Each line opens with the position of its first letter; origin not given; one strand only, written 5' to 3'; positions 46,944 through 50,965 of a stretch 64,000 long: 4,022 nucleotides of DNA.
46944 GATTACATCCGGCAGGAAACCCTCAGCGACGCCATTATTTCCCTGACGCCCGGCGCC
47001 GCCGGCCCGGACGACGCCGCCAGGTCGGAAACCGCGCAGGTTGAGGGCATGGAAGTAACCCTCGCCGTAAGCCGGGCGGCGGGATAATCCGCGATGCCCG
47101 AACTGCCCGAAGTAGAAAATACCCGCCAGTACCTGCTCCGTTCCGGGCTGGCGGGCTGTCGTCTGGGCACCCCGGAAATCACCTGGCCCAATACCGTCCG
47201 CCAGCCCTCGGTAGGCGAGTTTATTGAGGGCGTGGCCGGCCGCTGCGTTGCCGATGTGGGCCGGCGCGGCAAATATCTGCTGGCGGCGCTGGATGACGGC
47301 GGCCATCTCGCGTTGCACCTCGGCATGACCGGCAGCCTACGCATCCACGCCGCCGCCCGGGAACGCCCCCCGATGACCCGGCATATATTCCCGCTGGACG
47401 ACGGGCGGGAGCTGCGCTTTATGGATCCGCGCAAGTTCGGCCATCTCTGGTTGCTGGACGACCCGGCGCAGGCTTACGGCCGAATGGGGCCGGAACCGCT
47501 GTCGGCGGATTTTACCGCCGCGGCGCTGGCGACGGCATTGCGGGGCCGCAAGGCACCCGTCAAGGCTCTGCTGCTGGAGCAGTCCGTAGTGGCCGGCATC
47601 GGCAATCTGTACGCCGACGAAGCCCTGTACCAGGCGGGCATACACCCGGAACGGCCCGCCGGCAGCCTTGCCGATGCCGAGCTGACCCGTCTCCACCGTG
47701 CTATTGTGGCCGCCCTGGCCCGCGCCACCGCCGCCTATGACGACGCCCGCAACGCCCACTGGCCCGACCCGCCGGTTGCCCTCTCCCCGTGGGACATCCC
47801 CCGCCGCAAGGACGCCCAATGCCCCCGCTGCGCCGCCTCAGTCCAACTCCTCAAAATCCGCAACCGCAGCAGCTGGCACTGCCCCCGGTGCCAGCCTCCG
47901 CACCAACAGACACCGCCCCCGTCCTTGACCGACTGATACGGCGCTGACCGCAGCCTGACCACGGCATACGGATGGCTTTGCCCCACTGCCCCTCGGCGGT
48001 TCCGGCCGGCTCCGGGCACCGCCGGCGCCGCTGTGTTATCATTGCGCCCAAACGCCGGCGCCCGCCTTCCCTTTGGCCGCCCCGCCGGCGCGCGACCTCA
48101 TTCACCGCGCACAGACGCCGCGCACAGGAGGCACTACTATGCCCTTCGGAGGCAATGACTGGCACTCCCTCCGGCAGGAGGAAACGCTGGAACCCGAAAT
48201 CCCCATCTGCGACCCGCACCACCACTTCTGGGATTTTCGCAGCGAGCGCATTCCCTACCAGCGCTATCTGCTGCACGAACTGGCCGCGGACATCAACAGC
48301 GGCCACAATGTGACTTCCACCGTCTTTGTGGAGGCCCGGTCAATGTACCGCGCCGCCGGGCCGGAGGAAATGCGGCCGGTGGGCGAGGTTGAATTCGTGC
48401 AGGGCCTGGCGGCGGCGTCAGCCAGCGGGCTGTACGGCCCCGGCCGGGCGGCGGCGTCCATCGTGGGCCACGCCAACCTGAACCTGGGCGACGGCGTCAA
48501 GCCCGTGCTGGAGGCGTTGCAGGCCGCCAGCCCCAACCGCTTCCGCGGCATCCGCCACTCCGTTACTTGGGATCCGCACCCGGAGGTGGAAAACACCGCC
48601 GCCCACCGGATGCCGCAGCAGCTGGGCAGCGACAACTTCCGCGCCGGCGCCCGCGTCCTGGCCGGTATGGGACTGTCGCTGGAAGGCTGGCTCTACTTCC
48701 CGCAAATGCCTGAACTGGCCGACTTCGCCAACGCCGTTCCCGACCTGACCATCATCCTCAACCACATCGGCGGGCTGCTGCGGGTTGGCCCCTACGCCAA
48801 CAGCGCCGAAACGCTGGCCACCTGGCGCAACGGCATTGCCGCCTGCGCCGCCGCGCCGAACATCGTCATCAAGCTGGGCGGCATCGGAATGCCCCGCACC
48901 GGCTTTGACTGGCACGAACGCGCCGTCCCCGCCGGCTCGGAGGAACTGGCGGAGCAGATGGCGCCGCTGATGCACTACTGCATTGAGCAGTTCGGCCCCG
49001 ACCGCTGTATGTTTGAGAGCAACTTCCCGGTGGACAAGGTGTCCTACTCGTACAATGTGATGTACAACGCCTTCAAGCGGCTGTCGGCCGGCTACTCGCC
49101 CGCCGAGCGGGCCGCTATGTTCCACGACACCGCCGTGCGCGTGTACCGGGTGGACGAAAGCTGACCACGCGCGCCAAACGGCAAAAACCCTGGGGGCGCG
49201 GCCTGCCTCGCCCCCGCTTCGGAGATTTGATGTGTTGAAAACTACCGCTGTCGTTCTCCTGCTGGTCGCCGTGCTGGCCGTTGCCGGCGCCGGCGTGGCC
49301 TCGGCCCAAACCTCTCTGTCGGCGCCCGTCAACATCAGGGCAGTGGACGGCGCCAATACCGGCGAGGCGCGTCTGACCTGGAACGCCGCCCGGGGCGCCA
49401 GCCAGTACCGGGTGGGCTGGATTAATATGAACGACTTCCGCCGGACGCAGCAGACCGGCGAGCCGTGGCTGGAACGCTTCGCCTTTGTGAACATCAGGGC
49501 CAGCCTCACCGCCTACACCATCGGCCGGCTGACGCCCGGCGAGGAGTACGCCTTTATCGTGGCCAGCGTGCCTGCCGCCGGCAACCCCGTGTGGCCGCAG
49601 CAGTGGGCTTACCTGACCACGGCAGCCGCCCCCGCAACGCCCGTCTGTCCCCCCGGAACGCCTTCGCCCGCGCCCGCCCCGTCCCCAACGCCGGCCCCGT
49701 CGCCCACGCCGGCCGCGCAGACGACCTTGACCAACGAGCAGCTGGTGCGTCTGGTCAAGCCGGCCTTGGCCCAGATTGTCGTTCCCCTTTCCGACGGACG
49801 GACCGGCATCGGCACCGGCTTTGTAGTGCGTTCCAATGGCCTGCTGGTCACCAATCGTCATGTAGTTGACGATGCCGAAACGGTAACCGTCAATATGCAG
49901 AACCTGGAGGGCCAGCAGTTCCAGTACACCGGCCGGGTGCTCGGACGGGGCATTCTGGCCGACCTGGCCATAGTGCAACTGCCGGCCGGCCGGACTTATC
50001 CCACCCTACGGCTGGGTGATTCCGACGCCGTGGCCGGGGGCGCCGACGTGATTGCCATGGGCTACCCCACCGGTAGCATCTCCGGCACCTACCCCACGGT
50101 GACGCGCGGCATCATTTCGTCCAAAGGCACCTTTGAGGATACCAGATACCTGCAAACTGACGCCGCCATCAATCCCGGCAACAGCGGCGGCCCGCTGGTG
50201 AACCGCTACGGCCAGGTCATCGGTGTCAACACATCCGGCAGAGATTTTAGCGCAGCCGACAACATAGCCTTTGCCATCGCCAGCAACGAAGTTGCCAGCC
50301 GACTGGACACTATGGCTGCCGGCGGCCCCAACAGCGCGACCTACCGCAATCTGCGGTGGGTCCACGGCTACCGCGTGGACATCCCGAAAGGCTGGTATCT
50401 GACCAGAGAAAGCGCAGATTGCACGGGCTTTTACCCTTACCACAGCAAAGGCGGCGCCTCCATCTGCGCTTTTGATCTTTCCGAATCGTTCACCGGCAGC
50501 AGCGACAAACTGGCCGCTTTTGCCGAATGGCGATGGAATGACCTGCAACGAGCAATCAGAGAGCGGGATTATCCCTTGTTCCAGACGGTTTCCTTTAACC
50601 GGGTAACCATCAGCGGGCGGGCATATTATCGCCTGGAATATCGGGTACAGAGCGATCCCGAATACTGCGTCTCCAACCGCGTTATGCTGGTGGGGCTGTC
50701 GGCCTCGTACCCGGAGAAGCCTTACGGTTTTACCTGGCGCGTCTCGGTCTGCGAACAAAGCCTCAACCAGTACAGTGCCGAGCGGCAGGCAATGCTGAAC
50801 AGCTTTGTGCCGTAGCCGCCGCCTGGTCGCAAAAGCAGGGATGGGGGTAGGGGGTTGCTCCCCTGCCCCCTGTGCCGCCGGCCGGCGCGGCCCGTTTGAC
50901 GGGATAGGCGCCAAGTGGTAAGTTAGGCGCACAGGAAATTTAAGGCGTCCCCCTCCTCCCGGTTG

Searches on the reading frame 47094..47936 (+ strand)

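Call 17: search_protein_families(library=pfam, proteins=[window:47094-47936:+], max_evalue=0.001)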
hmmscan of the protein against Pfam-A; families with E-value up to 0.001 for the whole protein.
window:47094-47936:+ (280 aa): 2 families
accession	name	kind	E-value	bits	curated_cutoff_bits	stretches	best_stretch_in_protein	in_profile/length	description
PF01149.29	Fapy_DNA_glyco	-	7.3e-31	107.7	25.5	1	1-117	1-116/117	Formamidopyrimidine-DNA glycosylase N-terminal domain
PF06831.19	H2TH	-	3.9e-26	91.3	34.7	1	131-213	1-83/93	Formamidopyrimidine-DNA glycosylase H2TH domain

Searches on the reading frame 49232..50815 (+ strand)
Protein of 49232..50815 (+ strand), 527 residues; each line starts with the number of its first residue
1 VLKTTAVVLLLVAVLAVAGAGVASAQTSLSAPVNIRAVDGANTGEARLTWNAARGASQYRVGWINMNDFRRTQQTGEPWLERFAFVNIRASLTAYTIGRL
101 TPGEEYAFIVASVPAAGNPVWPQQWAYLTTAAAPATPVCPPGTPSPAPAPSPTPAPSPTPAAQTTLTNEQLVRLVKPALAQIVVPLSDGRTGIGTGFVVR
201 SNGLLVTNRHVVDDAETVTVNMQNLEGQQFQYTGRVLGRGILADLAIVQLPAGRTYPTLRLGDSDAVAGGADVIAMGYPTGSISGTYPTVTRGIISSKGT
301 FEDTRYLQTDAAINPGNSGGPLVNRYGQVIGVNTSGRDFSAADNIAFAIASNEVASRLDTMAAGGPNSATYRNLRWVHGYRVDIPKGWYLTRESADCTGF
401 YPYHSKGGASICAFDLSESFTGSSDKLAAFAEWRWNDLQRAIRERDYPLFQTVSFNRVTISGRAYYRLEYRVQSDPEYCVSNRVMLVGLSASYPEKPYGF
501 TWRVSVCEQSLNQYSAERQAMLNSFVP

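Call 17: search_protein_families(library=pfam, proteins=[window:49232-50815:+], max_evalue=0.001)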
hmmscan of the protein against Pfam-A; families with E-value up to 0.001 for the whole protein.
window:49232-50815:+ (527 aa): 4 families
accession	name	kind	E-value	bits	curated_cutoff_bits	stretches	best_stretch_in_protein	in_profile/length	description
PF13365.12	Trypsin_2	-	3.1e-33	116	27.6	1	194-332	1-144/144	Trypsin-like peptidase domain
PF00089.32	Trypsin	-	9.4e-18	65.3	20.6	1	187-355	19-217/220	Trypsin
PF00041.27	fn3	-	8.8e-07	29.5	25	1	30-118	1-74/84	Fibronectin type III domain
PF10459.15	Peptidase_S46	-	0.00024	20.4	22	0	309-347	626-664/698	Peptidase S46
